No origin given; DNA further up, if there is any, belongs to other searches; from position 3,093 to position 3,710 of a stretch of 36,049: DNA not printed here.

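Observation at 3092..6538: Four-gene operon of unknown function: small protein, two coupled XRE-HTH proteins, and a zinc-ribbon/pentapeptide-repeat protein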

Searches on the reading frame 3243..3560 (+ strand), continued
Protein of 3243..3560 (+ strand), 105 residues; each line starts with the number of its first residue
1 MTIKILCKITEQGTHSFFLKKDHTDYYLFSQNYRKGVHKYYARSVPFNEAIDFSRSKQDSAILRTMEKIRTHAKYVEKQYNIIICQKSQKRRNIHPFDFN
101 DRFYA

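Call 97: list_cluster_members(proteins=[P0171, P0172, P0175, P0177, P0180, P0183, P0188, P0201, P0214, P0225])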
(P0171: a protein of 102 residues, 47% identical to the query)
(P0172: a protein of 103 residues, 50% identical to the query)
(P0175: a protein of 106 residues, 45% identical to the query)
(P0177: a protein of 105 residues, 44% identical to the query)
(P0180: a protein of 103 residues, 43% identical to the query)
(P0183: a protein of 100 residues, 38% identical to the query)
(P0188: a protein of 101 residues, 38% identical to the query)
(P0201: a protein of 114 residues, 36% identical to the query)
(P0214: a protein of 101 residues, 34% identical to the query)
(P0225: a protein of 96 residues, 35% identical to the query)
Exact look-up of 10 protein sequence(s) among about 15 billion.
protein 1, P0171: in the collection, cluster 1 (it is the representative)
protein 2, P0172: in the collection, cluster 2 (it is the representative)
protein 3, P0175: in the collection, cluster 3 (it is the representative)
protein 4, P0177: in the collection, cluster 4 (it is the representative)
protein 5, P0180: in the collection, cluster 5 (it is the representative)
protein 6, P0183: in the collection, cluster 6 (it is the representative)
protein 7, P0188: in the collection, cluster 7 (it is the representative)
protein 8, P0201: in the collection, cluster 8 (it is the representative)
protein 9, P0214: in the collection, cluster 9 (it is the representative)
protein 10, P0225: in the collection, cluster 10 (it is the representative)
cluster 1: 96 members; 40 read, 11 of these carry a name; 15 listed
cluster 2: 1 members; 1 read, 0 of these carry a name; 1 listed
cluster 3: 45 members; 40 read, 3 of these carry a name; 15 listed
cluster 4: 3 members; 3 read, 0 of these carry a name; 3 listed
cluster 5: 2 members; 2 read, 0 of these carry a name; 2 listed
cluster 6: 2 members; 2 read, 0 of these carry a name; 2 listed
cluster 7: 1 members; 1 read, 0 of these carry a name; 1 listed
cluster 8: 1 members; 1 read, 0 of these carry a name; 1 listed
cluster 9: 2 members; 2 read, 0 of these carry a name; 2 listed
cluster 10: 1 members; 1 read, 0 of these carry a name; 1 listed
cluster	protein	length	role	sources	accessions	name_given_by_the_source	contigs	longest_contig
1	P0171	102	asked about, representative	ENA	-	-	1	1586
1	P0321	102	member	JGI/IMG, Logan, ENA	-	hypothetical protein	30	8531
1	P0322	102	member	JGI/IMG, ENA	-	hypothetical protein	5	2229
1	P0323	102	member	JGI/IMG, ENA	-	hypothetical protein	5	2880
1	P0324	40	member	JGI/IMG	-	hypothetical protein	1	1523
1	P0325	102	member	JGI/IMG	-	hypothetical protein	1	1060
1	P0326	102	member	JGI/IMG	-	hypothetical protein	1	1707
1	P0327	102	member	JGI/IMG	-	hypothetical protein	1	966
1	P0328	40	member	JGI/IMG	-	hypothetical protein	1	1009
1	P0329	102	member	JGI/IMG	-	hypothetical protein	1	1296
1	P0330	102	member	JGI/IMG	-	hypothetical protein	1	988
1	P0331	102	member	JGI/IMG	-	hypothetical protein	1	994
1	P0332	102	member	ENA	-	-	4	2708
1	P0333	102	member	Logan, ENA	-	-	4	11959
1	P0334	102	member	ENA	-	-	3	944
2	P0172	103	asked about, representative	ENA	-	-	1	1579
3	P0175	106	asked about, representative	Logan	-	-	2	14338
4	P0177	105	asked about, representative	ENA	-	-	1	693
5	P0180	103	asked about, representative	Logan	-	-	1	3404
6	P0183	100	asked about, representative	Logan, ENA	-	-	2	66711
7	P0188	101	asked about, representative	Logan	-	-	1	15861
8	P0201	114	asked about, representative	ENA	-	-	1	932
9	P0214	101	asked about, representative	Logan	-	-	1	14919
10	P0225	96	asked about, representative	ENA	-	-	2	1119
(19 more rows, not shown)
